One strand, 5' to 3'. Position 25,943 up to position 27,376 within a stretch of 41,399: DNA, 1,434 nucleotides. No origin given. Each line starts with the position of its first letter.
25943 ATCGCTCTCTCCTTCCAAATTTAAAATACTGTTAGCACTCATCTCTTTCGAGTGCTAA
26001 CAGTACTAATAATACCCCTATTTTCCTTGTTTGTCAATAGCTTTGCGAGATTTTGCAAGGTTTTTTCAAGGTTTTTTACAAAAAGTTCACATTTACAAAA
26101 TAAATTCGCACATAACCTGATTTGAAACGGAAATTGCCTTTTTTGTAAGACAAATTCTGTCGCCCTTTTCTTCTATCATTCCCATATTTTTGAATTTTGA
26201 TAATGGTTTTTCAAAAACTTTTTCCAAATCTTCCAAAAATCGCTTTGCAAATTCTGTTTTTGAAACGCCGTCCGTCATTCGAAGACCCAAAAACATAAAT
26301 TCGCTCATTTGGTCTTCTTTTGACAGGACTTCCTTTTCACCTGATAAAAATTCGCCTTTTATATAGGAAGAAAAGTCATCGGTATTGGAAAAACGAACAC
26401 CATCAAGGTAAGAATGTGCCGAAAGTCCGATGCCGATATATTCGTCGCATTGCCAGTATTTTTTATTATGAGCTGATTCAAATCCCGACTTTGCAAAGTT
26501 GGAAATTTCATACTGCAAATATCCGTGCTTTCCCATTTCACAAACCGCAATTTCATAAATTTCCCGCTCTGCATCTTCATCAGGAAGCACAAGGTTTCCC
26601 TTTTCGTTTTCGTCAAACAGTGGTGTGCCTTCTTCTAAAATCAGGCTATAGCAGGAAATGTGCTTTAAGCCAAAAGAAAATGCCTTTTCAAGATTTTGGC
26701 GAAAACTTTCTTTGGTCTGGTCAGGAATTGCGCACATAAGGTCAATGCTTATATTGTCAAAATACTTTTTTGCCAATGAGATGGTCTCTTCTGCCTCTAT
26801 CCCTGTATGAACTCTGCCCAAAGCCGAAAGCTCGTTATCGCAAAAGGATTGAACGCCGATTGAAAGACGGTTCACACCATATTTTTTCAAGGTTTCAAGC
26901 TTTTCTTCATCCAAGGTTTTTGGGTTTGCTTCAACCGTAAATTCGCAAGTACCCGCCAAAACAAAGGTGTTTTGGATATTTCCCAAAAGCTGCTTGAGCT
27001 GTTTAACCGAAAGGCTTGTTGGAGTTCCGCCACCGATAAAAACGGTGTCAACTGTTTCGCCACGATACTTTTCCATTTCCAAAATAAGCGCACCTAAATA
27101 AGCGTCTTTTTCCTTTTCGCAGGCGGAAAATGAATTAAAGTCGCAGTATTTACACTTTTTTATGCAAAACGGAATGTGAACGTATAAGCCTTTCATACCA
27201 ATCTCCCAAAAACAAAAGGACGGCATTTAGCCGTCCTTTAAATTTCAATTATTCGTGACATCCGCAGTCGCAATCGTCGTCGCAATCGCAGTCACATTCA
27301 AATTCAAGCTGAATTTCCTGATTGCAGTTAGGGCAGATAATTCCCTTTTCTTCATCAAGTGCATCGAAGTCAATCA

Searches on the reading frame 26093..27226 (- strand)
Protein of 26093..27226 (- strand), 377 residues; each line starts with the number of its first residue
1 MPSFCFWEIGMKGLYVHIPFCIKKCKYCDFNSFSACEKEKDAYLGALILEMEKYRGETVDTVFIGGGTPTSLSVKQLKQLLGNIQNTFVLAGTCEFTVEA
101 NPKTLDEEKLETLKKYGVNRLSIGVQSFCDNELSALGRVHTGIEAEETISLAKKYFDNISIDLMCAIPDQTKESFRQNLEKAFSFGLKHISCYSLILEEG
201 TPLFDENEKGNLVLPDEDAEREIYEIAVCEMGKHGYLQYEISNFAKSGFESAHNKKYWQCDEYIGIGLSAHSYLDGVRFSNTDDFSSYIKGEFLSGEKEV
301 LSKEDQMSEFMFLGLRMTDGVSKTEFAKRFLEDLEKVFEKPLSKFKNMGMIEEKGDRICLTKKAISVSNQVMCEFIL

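Call 36: find_encoding_contigs(protein=window:26093-27226:-, flank=10000, max_places=10)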
Protein window:26093-27226:- (377 aa): no gene with exactly this product is on record in the collection.
